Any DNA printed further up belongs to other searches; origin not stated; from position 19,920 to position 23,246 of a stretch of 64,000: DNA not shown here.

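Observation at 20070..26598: Alternative-complex-III-like operon (ActB-C-D-E-F) lacking the pentahaem ActA, followed directly by moeA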

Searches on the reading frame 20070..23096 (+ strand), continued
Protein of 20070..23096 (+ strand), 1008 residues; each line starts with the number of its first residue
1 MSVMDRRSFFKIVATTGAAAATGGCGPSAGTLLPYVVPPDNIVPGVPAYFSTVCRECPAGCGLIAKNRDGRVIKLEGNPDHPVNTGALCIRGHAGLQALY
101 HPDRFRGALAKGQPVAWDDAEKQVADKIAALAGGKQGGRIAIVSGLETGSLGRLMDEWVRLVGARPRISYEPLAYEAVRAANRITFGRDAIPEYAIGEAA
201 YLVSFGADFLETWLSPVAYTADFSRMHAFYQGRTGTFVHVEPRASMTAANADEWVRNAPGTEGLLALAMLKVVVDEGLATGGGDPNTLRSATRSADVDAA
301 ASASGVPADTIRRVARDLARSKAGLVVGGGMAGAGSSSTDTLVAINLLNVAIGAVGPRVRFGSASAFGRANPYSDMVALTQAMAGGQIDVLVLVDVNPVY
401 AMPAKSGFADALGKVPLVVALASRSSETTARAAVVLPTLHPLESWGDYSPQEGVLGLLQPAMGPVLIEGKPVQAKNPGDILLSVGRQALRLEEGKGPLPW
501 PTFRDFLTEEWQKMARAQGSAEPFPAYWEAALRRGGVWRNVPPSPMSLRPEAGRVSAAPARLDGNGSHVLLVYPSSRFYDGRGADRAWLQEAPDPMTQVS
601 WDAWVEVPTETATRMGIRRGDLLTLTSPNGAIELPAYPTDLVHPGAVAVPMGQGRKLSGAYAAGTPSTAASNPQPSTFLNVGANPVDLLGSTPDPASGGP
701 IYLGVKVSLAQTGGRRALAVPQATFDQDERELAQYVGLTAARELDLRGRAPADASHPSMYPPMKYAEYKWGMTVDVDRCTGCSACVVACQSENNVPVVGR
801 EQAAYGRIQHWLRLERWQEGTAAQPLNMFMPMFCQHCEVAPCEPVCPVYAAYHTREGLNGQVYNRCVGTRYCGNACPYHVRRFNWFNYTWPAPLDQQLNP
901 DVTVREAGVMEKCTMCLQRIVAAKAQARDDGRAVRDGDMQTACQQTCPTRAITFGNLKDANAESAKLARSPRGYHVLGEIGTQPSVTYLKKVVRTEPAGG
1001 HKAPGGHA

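Call 17: find_homologous_proteins(query=window:20070-23096:+, max_evalue=1e-20)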
Query window:20070-23096:+ (1008 aa): 3357 proteins with E <= 1e-20 among 8000 candidates; the best 120 are listed.
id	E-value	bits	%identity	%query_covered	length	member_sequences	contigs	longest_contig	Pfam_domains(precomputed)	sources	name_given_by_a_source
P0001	0.0e+0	2320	100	100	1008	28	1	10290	PF00384.28,PF13247.12,PF01568.28,PF12838.13,PF04879.22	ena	-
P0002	0.0e+0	2153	92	100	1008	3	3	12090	PF00384.28,PF13247.12,PF01568.28,PF12838.13,PF04879.22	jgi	jgi:molybdopterin-containing oxidoreductase family iron-sulfur binding subunit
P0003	0.0e+0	2117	90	100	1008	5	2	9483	PF00384.28,PF13247.12,PF01568.28,PF12838.13,PF04879.22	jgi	jgi:molybdopterin-containing oxidoreductase family iron-sulfur binding subunit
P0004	0.0e+0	2114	90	100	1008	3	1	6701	PF00384.28,PF13247.12,PF01568.28,PF12838.13,PF04879.22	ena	-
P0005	0.0e+0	2085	89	100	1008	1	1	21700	PF00384.28,PF13247.12,PF01568.28,PF12838.13,PF04879.22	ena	-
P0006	0.0e+0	2029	87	99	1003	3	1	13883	PF00384.28,PF13247.12,PF01568.28,PF12838.13,PF04879.22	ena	-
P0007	0.0e+0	2002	85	100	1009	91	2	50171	PF00384.28,PF13247.12,PF01568.28,PF12838.13,PF04879.22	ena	-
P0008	0.0e+0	1993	84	99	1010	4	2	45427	PF00384.28,PF13247.12,PF01568.28,PF12838.13,PF04879.22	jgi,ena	-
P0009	0.0e+0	1986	85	100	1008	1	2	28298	PF00384.28,PF13247.12,PF01568.28,PF12838.13,PF04879.22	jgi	jgi:molybdopterin-containing oxidoreductase family iron-sulfur binding subunit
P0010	0.0e+0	1957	82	100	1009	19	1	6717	PF00384.28,PF13247.12,PF01568.28,PF12838.13,PF04879.22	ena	-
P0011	0.0e+0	1849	79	100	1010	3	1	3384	PF00384.28,PF13247.12,PF01568.28,PF12838.13,PF04879.22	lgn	-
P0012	0.0e+0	1834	77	100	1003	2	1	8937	PF00384.28,PF13247.12,PF01568.28,PF12838.13,PF04879.22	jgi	-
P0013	0.0e+0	1816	77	99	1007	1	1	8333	PF00384.28,PF13247.12,PF01568.28,PF12838.13,PF04879.22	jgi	jgi:anaerobic selenocysteine-containing dehydrogenase/Fe-S-cluster-containing dehydrogenase componen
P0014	0.0e+0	1807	77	100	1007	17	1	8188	PF00384.28,PF13247.12,PF01568.28,PF12838.13,PF04879.22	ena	-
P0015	0.0e+0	1799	76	100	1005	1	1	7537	PF00384.28,PF13247.12,PF01568.28,PF12838.13,PF04879.22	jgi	jgi:molybdopterin-containing oxidoreductase family iron-sulfur binding subunit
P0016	0.0e+0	1794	76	99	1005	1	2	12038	PF00384.28,PF13247.12,PF01568.28,PF12838.13,PF04879.22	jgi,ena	-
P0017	0.0e+0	1790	76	99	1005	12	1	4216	PF00384.28,PF13247.12,PF01568.28,PF12838.13,PF04879.22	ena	-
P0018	0.0e+0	1788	75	100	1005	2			PF00384.28,PF13247.12,PF01568.28,PF12838.13,PF04879.22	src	-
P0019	0.0e+0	1787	75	100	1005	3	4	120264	PF00384.28,PF13247.12,PF01568.28,PF12838.13,PF04879.22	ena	-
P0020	0.0e+0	1787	76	100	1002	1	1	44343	PF00384.28,PF13247.12,PF01568.28,PF12838.13,PF04879.22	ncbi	-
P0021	0.0e+0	1787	76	100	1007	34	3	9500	PF00384.28,PF13247.12,PF01568.28,PF12838.13,PF04879.22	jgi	jgi:molybdopterin-containing oxidoreductase family iron-sulfur binding subunit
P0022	0.0e+0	1787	76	100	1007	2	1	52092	PF00384.28,PF13247.12,PF01568.28,PF12838.13,PF04879.22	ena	-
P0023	0.0e+0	1772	76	100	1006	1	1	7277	PF00384.28,PF13247.12,PF01568.28,PF12838.13,PF04879.22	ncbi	-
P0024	0.0e+0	1770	75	99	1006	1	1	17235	PF00384.28,PF13247.12,PF01568.28,PF12838.13,PF04879.22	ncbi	-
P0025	0.0e+0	1767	75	100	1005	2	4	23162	PF00384.28,PF13247.12,PF01568.28,PF12838.13,PF04879.22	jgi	jgi:anaerobic selenocysteine-containing dehydrogenase/Fe-S-cluster-containing dehydrogenase componen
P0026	0.0e+0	1767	75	100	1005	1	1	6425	PF00384.28,PF13247.12,PF01568.28,PF12838.13,PF04879.22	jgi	jgi:anaerobic selenocysteine-containing dehydrogenase/Fe-S-cluster-containing dehydrogenase componen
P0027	0.0e+0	1763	75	100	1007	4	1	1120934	PF00384.28,PF13247.12,PF01568.28,PF12838.13,PF04879.22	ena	-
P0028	0.0e+0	1760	75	100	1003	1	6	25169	PF00384.28,PF13247.12,PF01568.28,PF12838.13,PF04879.22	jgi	jgi:molybdopterin-containing oxidoreductase family iron-sulfur binding subunit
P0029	0.0e+0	1757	74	100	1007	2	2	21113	PF00384.28,PF13247.12,PF01568.28,PF12838.13,PF04879.22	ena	-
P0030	0.0e+0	1754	74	100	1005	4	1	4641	PF00384.28,PF12797.13,PF13247.12,PF01568.28,PF12838.13,PF04879.22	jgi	jgi:molybdopterin-containing oxidoreductase family iron-sulfur binding subunit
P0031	0.0e+0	1753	74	100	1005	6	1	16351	PF00384.28,PF13247.12,PF01568.28,PF12838.13,PF04879.22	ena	-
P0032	0.0e+0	1751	74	99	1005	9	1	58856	PF00384.28,PF13247.12,PF01568.28,PF12838.13,PF04879.22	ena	-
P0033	0.0e+0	1751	74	99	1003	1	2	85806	PF00384.28,PF13247.12,PF01568.28,PF12838.13,PF04879.22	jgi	jgi:molybdopterin-containing oxidoreductase family iron-sulfur binding subunit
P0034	0.0e+0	1750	73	100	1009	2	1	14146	PF00384.28,PF13247.12,PF01568.28,PF12838.13,PF13187.12,PF04879.22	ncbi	-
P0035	0.0e+0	1748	75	99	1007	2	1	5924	PF00384.28,PF13247.12,PF01568.28,PF12838.13,PF04879.22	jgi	-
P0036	0.0e+0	1747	74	100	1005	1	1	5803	PF00384.28,PF13247.12,PF01568.28,PF12838.13,PF04879.22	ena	-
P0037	0.0e+0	1746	74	100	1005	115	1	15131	PF00384.28,PF13247.12,PF01568.28,PF12838.13,PF04879.22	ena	-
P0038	0.0e+0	1745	74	99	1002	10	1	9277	PF00384.28,PF13247.12,PF01568.28,PF12838.13,PF04879.22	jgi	jgi:molybdopterin-containing oxidoreductase family iron-sulfur binding subunit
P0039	0.0e+0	1743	74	99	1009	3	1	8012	PF00384.28,PF13247.12,PF01568.28,PF12838.13,PF04879.22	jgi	jgi:anaerobic selenocysteine-containing dehydrogenase/Fe-S-cluster-containing dehydrogenase componen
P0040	0.0e+0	1743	74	99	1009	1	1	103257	PF00384.28,PF13247.12,PF01568.28,PF12838.13,PF04879.22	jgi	jgi:anaerobic selenocysteine-containing dehydrogenase/Fe-S-cluster-containing dehydrogenase componen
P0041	0.0e+0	1740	73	100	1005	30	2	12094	PF00384.28,PF13247.12,PF01568.28,PF12838.13,PF04879.22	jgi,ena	-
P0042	0.0e+0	1737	73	100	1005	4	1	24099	PF00384.28,PF13247.12,PF01568.28,PF12838.13,PF04879.22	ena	-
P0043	0.0e+0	1734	74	99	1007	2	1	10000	PF00384.28,PF13247.12,PF01568.28,PF12838.13,PF04879.22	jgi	jgi:anaerobic selenocysteine-containing dehydrogenase/Fe-S-cluster-containing dehydrogenase componen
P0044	0.0e+0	1731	73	100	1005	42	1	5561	PF00384.28,PF13247.12,PF01568.28,PF12838.13,PF04879.22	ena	-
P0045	0.0e+0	1727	73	100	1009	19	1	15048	PF00384.28,PF13247.12,PF01568.28,PF12838.13,PF04879.22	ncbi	-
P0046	0.0e+0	1717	72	100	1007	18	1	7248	PF00384.28,PF13247.12,PF01568.28,PF12838.13,PF04879.22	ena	-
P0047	0.0e+0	1714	72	100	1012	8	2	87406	PF00384.28,PF13247.12,PF01568.28,PF12838.13,PF04879.22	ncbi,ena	-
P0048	0.0e+0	1702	72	99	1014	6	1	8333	PF00384.28,PF13247.12,PF01568.28,PF12838.13,PF04879.22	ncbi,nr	ncbi:MAG TPA: molybdopterin-dependent oxidoreductase [Methylomirabilota bacterium]|nr:molybdopterin-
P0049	0.0e+0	1691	71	100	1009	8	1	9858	PF00384.28,PF13247.12,PF01568.28,PF12838.13,PF13187.12,PF04879.22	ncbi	-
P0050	0.0e+0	1685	71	100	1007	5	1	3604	PF00384.28,PF13247.12,PF01568.28,PF12838.13,PF04879.22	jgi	jgi:molybdopterin-containing oxidoreductase family iron-sulfur binding subunit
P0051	0.0e+0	1679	71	100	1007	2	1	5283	PF00384.28,PF13247.12,PF01568.28,PF12838.13,PF04879.22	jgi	jgi:anaerobic selenocysteine-containing dehydrogenase/Fe-S-cluster-containing dehydrogenase componen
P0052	0.0e+0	1676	71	99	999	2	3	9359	PF00384.28,PF13247.12,PF01568.28,PF12838.13,PF04879.22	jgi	jgi:molybdopterin-containing oxidoreductase family iron-sulfur binding subunit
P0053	0.0e+0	1675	71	99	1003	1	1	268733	PF00384.28,PF12797.13,PF13247.12,PF01568.28,PF12838.13,PF04879.22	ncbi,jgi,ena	-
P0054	0.0e+0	1673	70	100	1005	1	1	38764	PF00384.28,PF13247.12,PF01568.28,PF12838.13,PF04879.22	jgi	jgi:anaerobic selenocysteine-containing dehydrogenase/Fe-S-cluster-containing dehydrogenase componen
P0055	0.0e+0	1671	70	100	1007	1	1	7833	PF00384.28,PF13247.12,PF01568.28,PF12838.13,PF04879.22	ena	-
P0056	0.0e+0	1668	71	99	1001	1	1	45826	PF00384.28,PF13247.12,PF01568.28,PF12838.13,PF04879.22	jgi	jgi:anaerobic selenocysteine-containing dehydrogenase/Fe-S-cluster-containing dehydrogenase componen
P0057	0.0e+0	1665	70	100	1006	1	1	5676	PF00384.28,PF13247.12,PF01568.28,PF12838.13,PF04879.22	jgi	jgi:anaerobic selenocysteine-containing dehydrogenase/Fe-S-cluster-containing dehydrogenase componen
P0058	0.0e+0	1663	70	99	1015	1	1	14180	PF00384.28,PF13247.12,PF01568.28,PF12838.13,PF04879.22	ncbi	-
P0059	0.0e+0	1659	70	99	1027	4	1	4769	PF00384.28,PF13247.12,PF01568.28,PF12838.13,PF04879.22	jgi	jgi:anaerobic selenocysteine-containing dehydrogenase/Fe-S-cluster-containing dehydrogenase componen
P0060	0.0e+0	1658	70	100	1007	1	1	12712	PF00384.28,PF13247.12,PF01568.28,PF12838.13,PF04879.22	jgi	jgi:anaerobic selenocysteine-containing dehydrogenase/Fe-S-cluster-containing dehydrogenase componen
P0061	0.0e+0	1656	71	100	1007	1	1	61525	PF00384.28,PF13247.12,PF01568.28,PF12838.13,PF04879.22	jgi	jgi:anaerobic selenocysteine-containing dehydrogenase/Fe-S-cluster-containing dehydrogenase componen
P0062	0.0e+0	1656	69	99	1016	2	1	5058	PF00384.28,PF13247.12,PF01568.28,PF12838.13,PF04879.22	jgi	jgi:anaerobic selenocysteine-containing dehydrogenase/Fe-S-cluster-containing dehydrogenase componen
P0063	0.0e+0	1654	70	100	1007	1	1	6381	PF00384.28,PF13247.12,PF01568.28,PF12838.13,PF04879.22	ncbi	-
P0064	0.0e+0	1649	70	100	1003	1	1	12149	PF00384.28,PF12797.13,PF13247.12,PF01568.28,PF12838.13,PF04879.22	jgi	jgi:molybdopterin-containing oxidoreductase family iron-sulfur binding subunit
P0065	0.0e+0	1647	71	100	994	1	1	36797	PF00384.28,PF13247.12,PF01568.28,PF12838.13,PF04879.22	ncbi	-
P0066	0.0e+0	1644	69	99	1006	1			PF00384.28,PF13247.12,PF01568.28,PF12838.13,PF04879.22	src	-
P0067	0.0e+0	1637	68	100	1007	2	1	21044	PF00384.28,PF13247.12,PF01568.28,PF12838.13,PF04879.22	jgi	jgi:molybdopterin-containing oxidoreductase family iron-sulfur binding subunit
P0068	0.0e+0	1635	70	99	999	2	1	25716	PF00384.28,PF13247.12,PF01568.28,PF12838.13,PF13187.12,PF04879.22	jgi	jgi:molybdopterin-containing oxidoreductase family iron-sulfur binding subunit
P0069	0.0e+0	1633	70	99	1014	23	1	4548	PF00384.28,PF13247.12,PF01568.28,PF12838.13,PF04879.22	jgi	-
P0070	0.0e+0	1629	69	99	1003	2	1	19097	PF00384.28,PF13247.12,PF01568.28,PF12838.13,PF04879.22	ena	-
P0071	0.0e+0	1628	71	96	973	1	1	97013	PF00384.28,PF13247.12,PF01568.28,PF12838.13,PF04879.22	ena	-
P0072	0.0e+0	1624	69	99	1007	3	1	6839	PF00384.28,PF13247.12,PF01568.28,PF12838.13,PF04879.22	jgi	jgi:anaerobic selenocysteine-containing dehydrogenase/Fe-S-cluster-containing dehydrogenase componen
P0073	0.0e+0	1621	68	100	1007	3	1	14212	PF00384.28,PF13247.12,PF01568.28,PF12838.13,PF04879.22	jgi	jgi:anaerobic selenocysteine-containing dehydrogenase/Fe-S-cluster-containing dehydrogenase componen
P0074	0.0e+0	1618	70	100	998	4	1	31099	PF00384.28,PF12797.13,PF13247.12,PF01568.28,PF12838.13,PF13187.12,PF04879.22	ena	-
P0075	0.0e+0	1617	69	99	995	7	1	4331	PF00384.28,PF13247.12,PF01568.28,PF12838.13,PF04879.22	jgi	-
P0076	0.0e+0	1614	69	100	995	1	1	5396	PF00384.28,PF13247.12,PF01568.28,PF12838.13,PF13187.12,PF04879.22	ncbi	-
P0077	0.0e+0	1608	68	99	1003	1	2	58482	PF00384.28,PF13247.12,PF01568.28,PF12838.13,PF04879.22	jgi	jgi:anaerobic selenocysteine-containing dehydrogenase/Fe-S-cluster-containing dehydrogenase componen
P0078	0.0e+0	1606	69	99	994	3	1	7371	PF00384.28,PF13247.12,PF01568.28,PF12838.13,PF04879.22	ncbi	-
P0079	0.0e+0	1602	69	99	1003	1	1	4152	PF00384.28,PF13247.12,PF01568.28,PF12838.13,PF13187.12,PF04879.22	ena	-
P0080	0.0e+0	1601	68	100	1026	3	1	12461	PF00384.28,PF13247.12,PF01568.28,PF12838.13,PF04879.22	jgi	jgi:anaerobic selenocysteine-containing dehydrogenase/Fe-S-cluster-containing dehydrogenase componen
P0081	0.0e+0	1599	68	100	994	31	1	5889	PF00384.28,PF13247.12,PF01568.28,PF12838.13,PF13187.12,PF04879.22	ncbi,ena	ncbi:MAG: molybdopterin dinucleotide binding domain-containing protein [candidate division NC10 bact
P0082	0.0e+0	1595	67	99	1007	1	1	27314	PF00384.28,PF13247.12,PF01568.28,PF12838.13,PF04879.22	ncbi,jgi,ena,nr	ncbi:MAG TPA: molybdopterin dinucleotide binding domain-containing protein [Candidatus Methylomirabi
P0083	0.0e+0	1592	67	99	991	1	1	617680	PF00384.28,PF13247.12,PF01568.28,PF12838.13,PF13187.12,PF04879.22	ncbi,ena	-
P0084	0.0e+0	1591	68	100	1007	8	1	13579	PF00384.28,PF13247.12,PF01568.28,PF12838.13,PF04879.22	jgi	jgi:anaerobic selenocysteine-containing dehydrogenase/Fe-S-cluster-containing dehydrogenase componen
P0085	0.0e+0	1590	68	99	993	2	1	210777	PF00384.28,PF13247.12,PF01568.28,PF12838.13,PF13187.12,PF04879.22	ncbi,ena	-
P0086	0.0e+0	1590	69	100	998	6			PF00384.28,PF13247.12,PF01568.28,PF12838.13,PF04879.22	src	-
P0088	0.0e+0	1589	68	100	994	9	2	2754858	PF00384.28,PF13247.12,PF01568.28,PF12838.13,PF04879.22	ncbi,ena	-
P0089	0.0e+0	1588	69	100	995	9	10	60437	PF00384.28,PF13247.12,PF01568.28,PF12838.13,PF04879.22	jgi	jgi:anaerobic selenocysteine-containing dehydrogenase/Fe-S-cluster-containing dehydrogenase componen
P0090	0.0e+0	1586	68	100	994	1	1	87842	PF00384.28,PF13247.12,PF01568.28,PF12838.13,PF04879.22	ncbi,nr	ncbi:MAG: 4Fe-4S dicluster domain-containing protein [Candidatus Rokubacteria bacterium]|nr:4Fe-4S d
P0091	0.0e+0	1583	67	100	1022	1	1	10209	PF00384.28,PF13247.12,PF01568.28,PF12838.13,PF04879.22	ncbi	ncbi:MAG TPA: molybdopterin-dependent oxidoreductase [Methylomirabilota bacterium]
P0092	0.0e+0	1581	68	99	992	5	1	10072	PF00384.28,PF13247.12,PF01568.28,PF12838.13,PF13187.12,PF04879.22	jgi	jgi:molybdopterin-containing oxidoreductase family iron-sulfur binding subunit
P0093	0.0e+0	1580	67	100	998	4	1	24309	PF00384.28,PF13247.12,PF01568.28,PF12838.13,PF04879.22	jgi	jgi:anaerobic selenocysteine-containing dehydrogenase/Fe-S-cluster-containing dehydrogenase componen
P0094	0.0e+0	1579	67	100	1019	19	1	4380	PF00384.28,PF13247.12,PF01568.28,PF12838.13,PF04879.22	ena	-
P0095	0.0e+0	1578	68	100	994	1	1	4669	PF00384.28,PF13247.12,PF01568.28,PF12838.13,PF04879.22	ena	-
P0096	0.0e+0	1578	67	99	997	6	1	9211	PF00384.28,PF13247.12,PF01568.28,PF12838.13,PF04879.22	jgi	-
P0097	0.0e+0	1576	67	100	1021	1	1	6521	PF00384.28,PF13247.12,PF01568.28,PF12838.13,PF13187.12,PF04879.22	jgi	jgi:anaerobic selenocysteine-containing dehydrogenase/Fe-S-cluster-containing dehydrogenase componen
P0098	0.0e+0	1575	67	100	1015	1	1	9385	PF00384.28,PF13247.12,PF01568.28,PF12838.13,PF13187.12,PF04879.22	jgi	jgi:anaerobic selenocysteine-containing dehydrogenase/Fe-S-cluster-containing dehydrogenase componen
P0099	0.0e+0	1575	67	99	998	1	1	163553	PF00384.28,PF13247.12,PF01568.28,PF12838.13,PF04879.22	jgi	jgi:molybdopterin-containing oxidoreductase family iron-sulfur binding subunit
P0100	0.0e+0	1571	67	99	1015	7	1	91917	PF00384.28,PF13247.12,PF01568.28,PF12838.13,PF04879.22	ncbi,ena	-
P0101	0.0e+0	1569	67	100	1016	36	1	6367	PF00384.28,PF13247.12,PF01568.28,PF12838.13,PF04879.22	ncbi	-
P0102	0.0e+0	1569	68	99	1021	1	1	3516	PF00384.28,PF13247.12,PF01568.28,PF12838.13,PF13187.12,PF04879.22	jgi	jgi:molybdopterin-containing oxidoreductase family iron-sulfur binding subunit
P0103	0.0e+0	1569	69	98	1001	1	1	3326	PF00384.28,PF12797.13,PF13247.12,PF01568.28,PF12838.13,PF04879.22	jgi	jgi:molybdopterin-containing oxidoreductase family iron-sulfur binding subunit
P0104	0.0e+0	1569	67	100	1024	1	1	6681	PF00384.28,PF13247.12,PF01568.28,PF12838.13,PF13187.12,PF04879.22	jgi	jgi:molybdopterin-containing oxidoreductase family iron-sulfur binding subunit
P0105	0.0e+0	1568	68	99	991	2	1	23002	PF00384.28,PF13247.12,PF01568.28,PF12838.13,PF13187.12,PF04879.22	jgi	jgi:molybdopterin-containing oxidoreductase family iron-sulfur binding subunit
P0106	0.0e+0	1568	68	100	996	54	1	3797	PF00384.28,PF13247.12,PF01568.28,PF12838.13,PF13187.12,PF04879.22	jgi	-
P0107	0.0e+0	1566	67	99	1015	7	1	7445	PF00384.28,PF13247.12,PF01568.28,PF12838.13,PF04879.22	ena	-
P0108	0.0e+0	1566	68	99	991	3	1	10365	PF00384.28,PF13247.12,PF01568.28,PF12838.13,PF04879.22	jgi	jgi:molybdopterin-containing oxidoreductase family iron-sulfur binding subunit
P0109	0.0e+0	1561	66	100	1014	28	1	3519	PF00384.28,PF13247.12,PF01568.28,PF12838.13,PF13187.12,PF04879.22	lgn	-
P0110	0.0e+0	1561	66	100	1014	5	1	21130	PF00384.28,PF13247.12,PF01568.28,PF12838.13,PF04879.22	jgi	-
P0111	0.0e+0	1560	68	100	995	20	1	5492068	PF00384.28,PF13247.12,PF01568.28,PF12838.13,PF04879.22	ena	-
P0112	0.0e+0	1557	66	99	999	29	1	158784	PF00384.28,PF13247.12,PF01568.28,PF12838.13,PF13187.12,PF04879.22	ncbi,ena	-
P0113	0.0e+0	1556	68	100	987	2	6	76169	PF00384.28,PF13247.12,PF01568.28,PF12838.13,PF04879.22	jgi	jgi:anaerobic selenocysteine-containing dehydrogenase/Fe-S-cluster-containing dehydrogenase componen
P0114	0.0e+0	1551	67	100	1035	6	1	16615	PF00384.28,PF13247.12,PF01568.28,PF12838.13,PF04879.22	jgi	jgi:anaerobic selenocysteine-containing dehydrogenase/Fe-S-cluster-containing dehydrogenase componen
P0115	0.0e+0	1549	66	100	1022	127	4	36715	PF00384.28,PF13247.12,PF01568.28,PF12838.13,PF04879.22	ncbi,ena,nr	ncbi:MAG TPA: molybdopterin-dependent oxidoreductase [Methylomirabilota bacterium]|nr:molybdopterin-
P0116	0.0e+0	1546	67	100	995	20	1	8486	PF00384.28,PF13247.12,PF01568.28,PF12838.13,PF13187.12,PF04879.22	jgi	jgi:molybdopterin-containing oxidoreductase family iron-sulfur binding subunit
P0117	0.0e+0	1545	67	100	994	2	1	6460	PF00384.28,PF13247.12,PF01568.28,PF12838.13,PF04879.22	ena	-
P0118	0.0e+0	1544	66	100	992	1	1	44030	PF00384.28,PF12797.13,PF13247.12,PF01568.28,PF12838.13,PF04879.22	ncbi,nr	ncbi:MAG: molybdopterin-dependent oxidoreductase [Candidatus Rokubacteria bacterium]|nr:molybdopteri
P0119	0.0e+0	1542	67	100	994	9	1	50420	PF00384.28,PF13247.12,PF01568.28,PF12838.13,PF04879.22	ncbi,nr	ncbi:MAG TPA: molybdopterin-dependent oxidoreductase [Methylomirabilota bacterium]|nr:molybdopterin-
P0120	0.0e+0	1540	67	99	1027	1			PF00384.28,PF13247.12,PF01568.28,PF12838.13,PF04879.22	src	-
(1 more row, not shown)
